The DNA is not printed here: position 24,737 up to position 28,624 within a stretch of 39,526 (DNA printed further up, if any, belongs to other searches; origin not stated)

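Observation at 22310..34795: Candidate uncharacterised envelope or cell-surface system: OM barrel + 1624-aa orphan protein + 6xFN3 protein, co-transcribed with its own LytTR two-component pair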

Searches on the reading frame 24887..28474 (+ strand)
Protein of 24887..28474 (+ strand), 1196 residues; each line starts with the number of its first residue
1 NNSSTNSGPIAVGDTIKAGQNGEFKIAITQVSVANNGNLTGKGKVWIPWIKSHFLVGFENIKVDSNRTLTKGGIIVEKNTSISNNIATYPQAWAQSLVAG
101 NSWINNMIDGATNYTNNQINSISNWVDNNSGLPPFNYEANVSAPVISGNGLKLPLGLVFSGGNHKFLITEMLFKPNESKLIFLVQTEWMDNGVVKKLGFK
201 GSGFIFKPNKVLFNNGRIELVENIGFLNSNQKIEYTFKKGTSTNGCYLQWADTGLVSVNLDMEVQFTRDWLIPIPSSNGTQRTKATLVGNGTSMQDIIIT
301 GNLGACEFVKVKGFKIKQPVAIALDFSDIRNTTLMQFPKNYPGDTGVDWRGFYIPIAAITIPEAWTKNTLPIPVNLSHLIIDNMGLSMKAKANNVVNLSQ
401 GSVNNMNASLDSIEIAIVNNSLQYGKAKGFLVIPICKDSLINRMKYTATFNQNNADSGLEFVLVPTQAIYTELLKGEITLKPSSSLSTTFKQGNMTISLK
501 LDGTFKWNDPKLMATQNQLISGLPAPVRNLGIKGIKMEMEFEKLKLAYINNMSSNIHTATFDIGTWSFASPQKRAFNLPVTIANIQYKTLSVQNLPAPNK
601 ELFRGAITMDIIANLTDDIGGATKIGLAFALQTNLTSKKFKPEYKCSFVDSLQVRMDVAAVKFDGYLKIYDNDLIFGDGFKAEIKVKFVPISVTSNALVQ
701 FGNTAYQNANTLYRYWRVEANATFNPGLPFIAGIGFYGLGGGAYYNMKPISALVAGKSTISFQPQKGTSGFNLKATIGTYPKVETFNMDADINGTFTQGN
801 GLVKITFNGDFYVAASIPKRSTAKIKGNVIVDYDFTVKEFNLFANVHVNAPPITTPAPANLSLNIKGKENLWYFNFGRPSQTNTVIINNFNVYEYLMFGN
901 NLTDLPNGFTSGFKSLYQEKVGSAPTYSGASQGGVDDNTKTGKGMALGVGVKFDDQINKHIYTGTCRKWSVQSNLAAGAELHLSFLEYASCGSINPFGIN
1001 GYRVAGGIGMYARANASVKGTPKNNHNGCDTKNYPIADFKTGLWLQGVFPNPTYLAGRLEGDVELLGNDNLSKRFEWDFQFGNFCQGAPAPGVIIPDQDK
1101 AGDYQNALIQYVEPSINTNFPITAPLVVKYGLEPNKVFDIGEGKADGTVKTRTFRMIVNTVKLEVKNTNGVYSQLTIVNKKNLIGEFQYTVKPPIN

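Call 52: predict_structure(alignment_id=A1)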
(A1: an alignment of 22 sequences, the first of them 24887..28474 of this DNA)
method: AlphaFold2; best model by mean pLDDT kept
length: 1196 residues; sequences in the alignment: 22
mean_pLDDT: 76.7   pTM: 0.43
mean pLDDT of the five models: 76.7, 74.7, 74.5, 72.5, 71.8
residues with pLDDT >= 90: 194; 70-90: 719; 50-70: 172; < 50: 111
segments of 3 or more residues with pLDDT < 50: 1-7, 78-111, 128-154, 516-529, 928-940, 1089-1099, 1144-1148
pLDDT, mean of each block of 10 residues (from residue 1): 43 81 79 78 71 69 82 62 30 33 39 63 52 37 35 49 64 74 77 78 72 79 82 87 84 84 89 80 89 85 87 78 88 77 79 87 60 84 87 82 79 87 86 75 85 68 83 78 88 86 83 51 44 71 91 85 80 60 83 83 87 77 87 85 82 85 89 85 89 89 87 91 85 88 91 69 89 91 90 84 89 88 89 88 91 89 85 88 89 91 77 88 65 44 83 85 81 90 80 67 84 89 69 84 85 81 71 80 63 40 66 66 76 75 53 73 71 76 81 63
secondary structure, 60 per line:
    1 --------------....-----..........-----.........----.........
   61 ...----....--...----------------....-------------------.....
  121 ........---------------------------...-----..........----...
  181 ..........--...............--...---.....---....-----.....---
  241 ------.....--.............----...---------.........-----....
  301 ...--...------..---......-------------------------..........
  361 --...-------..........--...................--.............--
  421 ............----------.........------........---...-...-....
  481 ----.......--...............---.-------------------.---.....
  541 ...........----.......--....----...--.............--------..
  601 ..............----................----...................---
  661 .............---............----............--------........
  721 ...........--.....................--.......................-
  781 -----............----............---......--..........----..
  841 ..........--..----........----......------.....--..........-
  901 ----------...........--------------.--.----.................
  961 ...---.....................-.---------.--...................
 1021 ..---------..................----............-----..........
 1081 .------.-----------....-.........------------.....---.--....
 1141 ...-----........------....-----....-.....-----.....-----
elements in order (helices of 4 or more, strands of 3 or more residues): E15-18 E24-33 E39-47 E52-63 E68-71 E74-76 H93-96 H116-128 E156-158 E164-173 E178-190 E193-207 E210-212 E216-220 E224-227 E233-237 E247-251 E254-266 E271-273 E283-291 E297-303 E306-308 E320-325 E351-360 E373-382 E385-403 E406-418 E421-432 E443-451 E458-465 E469-471 E477-480 E485-491 E494-508 E536-551 E556-562 E565-568 E573-575 E578-590 E599-614 E619-634 E639-657 E661-673 E677-688 E693-704 E713-731 E734-754 E757-779 E786-797 E802-813 H817-822 E825-834 E839-850 E859-866 E871-876 E883-887 E890-899 H911-921 E944-963 E967-987 E1002-1022 E1032-1049 E1054-1065 E1071-1081 H1100-1103 H1105-1108 E1109-1113 E1126-1130 E1137-1143 E1149-1156 E1163-1166 E1172-1175 E1177-1181 E1187-1191

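Call 56: fold_search(model_id=the predicted structure, library=pdb)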
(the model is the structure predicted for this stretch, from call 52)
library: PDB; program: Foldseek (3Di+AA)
matches with E <= 10: 642; with E <= 0.001: 8
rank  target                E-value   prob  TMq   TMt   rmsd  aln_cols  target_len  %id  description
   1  5iv9_A                1.2e-04  0.99  0.15  0.20  28.0       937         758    8  The LPS Transporter LptDE from Klebsiella pneumoniae, full-length (released 2016-05-18)
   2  9fz5_A                1.5e-04  0.63  0.09  0.12  33.8      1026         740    8  Cryo-EM structure of LptDE-YedD complex from Escherichia Coli (released 2025-04-09)
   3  8ae1_A                2.8e-04  0.75  0.13  0.15  32.4      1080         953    9  Structure of trimeric SlpA outer membrane protein (released 2022-11-30)
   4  8agd_A                3.5e-04  0.85  0.16  0.17  28.6      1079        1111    8  Full SDBC and SOD assembly (released 2023-04-12)
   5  9bde_A                4.3e-04  0.60  0.11  0.12  42.8      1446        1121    8  Middle Region of Apolipoprotein B 100 bound to Low Density Lipoprotein Receptor (released 2024-12-25)
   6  8h1r_D                5.5e-04  0.54  0.10  0.13  34.4      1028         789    9  Crystal structure of LptDE-YifL complex (released 2023-10-25)
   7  9e9r                  6.5e-04  0.23  0.08  0.04  49.1      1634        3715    7  The Structure of ApoB100 from Human Low-Density Lipoprotein (released 2024-12-18)
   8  8h1s_C                6.9e-04  0.90  0.14  0.18  30.1       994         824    8  Crystal structure of apo-LptDE complex (released 2023-10-11)
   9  7zgx_A                1.2e-03  0.75  0.15  0.17  29.0      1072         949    8  S-layer Deinoxanthin Binding Complex, C1 symmetry (released 2022-07-13)
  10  8h1r_A                1.8e-03  0.38  0.10  0.13  34.2      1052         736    8  Crystal structure of LptDE-YifL complex (released 2023-10-25)
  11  9rpr_A                2.0e-03  0.75  0.13  0.19  31.3       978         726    8  Cryo-EM structure of LptDEM complex containing Shigella flexneri LptE and endogenous E. coli LptD and LptM (released 2025-12-10)
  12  5ixm_A                2.5e-03  0.82  0.12  0.22  27.3       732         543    9  The LPS Transporter LptDE from Yersinia pestis, core complex (released 2016-05-18)
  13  5ixm_G                2.7e-03  0.72  0.12  0.21  27.1       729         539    9  The LPS Transporter LptDE from Yersinia pestis, core complex (released 2016-05-18)
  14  9bdt_A                3.2e-03  0.60  0.16  0.07  42.5      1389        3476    7  Apolipoprotein B 100 bound to LDL receptor and legobody (released 2024-12-25)
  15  4rhb_A                4.4e-03  0.75  0.13  0.22  26.5       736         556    9  Crystal structure of the lipopolysaccharide assembly complex LptD-LptE from the Escherichia coli outer membrane (released 2015-08-26)
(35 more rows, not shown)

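Call 60: search_protein_representatives(protein=window:24887-28474:+)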
Query: 1196 residues. Proteins with E-value up to 0.001 (for the whole library): 1065; up to 1e-10: 842; up to 1e-30: 288. The best 150 are listed.
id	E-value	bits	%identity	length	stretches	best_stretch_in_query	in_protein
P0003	0.0e+00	2008.0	73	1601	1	9-1196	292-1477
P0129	0.0e+00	1093.1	46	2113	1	7-1196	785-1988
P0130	0.0e+00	1086.8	46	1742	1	5-1192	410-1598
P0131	0.0e+00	1061.0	46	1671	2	279-1190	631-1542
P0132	5.7e-288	974.8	46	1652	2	3-1067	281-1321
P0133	1.5e-276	937.0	42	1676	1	7-1191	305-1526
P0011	9.7e-255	864.7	42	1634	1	8-1160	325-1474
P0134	3.2e-245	833.2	42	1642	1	6-1191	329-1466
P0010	1.3e-240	818.0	46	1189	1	1-888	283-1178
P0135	2.7e-225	767.2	41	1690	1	3-1195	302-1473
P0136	6.4e-225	766.0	40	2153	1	3-1195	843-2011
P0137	7.9e-215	732.5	40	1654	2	2-1067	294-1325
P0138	6.2e-208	709.7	37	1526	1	8-1189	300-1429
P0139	6.2e-204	696.4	39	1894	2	1-1064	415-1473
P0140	3.6e-203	693.9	38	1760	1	3-1194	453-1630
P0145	1.6e-173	595.7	45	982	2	358-1065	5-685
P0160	6.2e-120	418.2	34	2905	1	22-1192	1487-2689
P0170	6.0e-110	385.2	32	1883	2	35-1065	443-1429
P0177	2.5e-93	330.1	30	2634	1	23-1169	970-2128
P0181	8.2e-83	295.3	29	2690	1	12-1155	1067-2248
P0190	9.1e-73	262.0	30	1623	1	32-1164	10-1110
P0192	9.4e-70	252.0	24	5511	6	20-439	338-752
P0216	1.0e-57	212.2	28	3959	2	5-750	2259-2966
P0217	1.3e-57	211.8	25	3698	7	238-511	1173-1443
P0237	6.3e-50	186.4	28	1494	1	152-1126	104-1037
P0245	1.9e-47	178.2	25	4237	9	148-548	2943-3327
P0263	3.6e-44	167.3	28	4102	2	255-1126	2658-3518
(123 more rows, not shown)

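Call 62: list_cluster_members(proteins=[P0160, P0177, P0181, P0192, P0216, P0245, P0263, P0190, P0237, P0217])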
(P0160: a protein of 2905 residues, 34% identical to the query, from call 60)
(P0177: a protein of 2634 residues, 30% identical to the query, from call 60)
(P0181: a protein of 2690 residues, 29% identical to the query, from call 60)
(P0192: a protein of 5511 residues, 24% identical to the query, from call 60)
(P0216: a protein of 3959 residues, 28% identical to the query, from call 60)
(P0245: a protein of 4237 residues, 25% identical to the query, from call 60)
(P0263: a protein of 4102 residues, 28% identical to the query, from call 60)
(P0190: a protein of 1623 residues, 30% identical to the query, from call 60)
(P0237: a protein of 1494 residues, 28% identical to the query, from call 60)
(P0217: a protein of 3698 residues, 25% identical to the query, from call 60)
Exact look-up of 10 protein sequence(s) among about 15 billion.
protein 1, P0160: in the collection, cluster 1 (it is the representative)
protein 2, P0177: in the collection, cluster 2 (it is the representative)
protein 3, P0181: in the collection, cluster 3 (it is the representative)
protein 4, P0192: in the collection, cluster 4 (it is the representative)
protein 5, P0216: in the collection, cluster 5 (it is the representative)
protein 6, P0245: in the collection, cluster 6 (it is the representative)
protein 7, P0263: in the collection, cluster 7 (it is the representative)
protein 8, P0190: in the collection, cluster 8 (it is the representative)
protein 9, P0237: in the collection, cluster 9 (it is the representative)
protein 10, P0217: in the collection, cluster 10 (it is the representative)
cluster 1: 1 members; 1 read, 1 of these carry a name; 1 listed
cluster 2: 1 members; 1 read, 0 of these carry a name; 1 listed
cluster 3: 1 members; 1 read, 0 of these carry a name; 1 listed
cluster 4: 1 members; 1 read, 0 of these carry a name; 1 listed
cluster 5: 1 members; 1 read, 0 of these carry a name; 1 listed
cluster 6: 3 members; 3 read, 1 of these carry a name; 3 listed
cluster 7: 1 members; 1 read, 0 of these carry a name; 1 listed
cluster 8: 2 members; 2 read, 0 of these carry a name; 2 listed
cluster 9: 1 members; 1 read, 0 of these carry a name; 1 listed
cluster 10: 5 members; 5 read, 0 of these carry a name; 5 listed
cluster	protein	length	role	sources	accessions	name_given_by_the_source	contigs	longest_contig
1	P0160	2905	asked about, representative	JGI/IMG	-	hypothetical protein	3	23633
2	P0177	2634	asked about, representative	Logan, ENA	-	-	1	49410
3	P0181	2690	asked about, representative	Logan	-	-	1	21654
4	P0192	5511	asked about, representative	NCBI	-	-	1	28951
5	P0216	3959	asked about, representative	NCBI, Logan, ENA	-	-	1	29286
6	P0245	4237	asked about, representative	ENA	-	-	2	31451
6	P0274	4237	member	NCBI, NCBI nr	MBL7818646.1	MAG: hypothetical protein JNL70_26840 [Saprospiraceae bacterium] | hypothetical protein [Saprospiraceae bacterium]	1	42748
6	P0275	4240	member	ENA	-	-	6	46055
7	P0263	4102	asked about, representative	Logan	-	-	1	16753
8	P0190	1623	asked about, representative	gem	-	-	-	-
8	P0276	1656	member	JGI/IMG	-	-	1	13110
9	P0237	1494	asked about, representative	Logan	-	-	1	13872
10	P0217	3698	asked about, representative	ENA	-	-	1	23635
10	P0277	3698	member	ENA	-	-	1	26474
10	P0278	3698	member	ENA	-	-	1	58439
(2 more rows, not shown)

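Call 63: search_protein_families(library=pfam, alignment_id=A4, max_evalue=0.001)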
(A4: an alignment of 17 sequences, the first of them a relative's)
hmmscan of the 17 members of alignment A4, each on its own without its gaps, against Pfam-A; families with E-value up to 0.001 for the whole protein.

A. member 1, P0129 (2113 aa): 1 family
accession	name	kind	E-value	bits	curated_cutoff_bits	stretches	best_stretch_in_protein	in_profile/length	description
PF06051.17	DUF928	-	1.5e-06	28.5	26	0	280-420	12-142/184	Domain of Unknown Function (DUF928)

B. families by the number of members that match (of 17 scanned): 9 families
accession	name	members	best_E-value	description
PF16656.11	Pur_ac_phosph_N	2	3e-16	Purple acid Phosphatase, N-terminal domain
PF14292.12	SusE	2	6.3e-10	SusE outer membrane protein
PF00041.27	fn3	2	2.1e-08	Fibronectin type III domain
PF18911.6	PKD_4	2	1.1e-05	PKD domain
PF25788.1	Ig_Rha78A_N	1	3.9e-20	Rha78A-like, N-terminal immunoglobulin domain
PF13517.12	FG-GAP_3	1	8.6e-11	FG-GAP-like repeat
PF24489.1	Ig_J_second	1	6.7e-08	Tip attachment protein J second Ig-like domain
PF06051.17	DUF928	1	1.5e-06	Domain of Unknown Function (DUF928)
PF21456.2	Gp7_6th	1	0.00024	Baseplate wedge protein gp7, domain VI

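Call 67: find_encoding_contigs(protein=P0237, flank=10000, max_places=2)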
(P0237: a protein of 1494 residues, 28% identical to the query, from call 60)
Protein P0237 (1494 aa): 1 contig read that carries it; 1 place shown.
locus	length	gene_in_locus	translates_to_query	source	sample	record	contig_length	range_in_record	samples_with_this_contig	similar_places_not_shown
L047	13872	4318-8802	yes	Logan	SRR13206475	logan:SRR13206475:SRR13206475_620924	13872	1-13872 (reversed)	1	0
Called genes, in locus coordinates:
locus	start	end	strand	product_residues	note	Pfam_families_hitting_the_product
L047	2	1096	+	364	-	?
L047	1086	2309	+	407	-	PF13308:YARHG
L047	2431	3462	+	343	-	-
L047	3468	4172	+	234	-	-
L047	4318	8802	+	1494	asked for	-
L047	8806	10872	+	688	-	PF00041:fn3 (faint)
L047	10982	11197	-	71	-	PF12844:HTH_19 (weak), PF01381:HTH_3, PF13443:HTH_26, PF13560:HTH_31 (weak)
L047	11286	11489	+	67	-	PF08845:SymE_toxin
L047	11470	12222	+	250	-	-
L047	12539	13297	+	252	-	-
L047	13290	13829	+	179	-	-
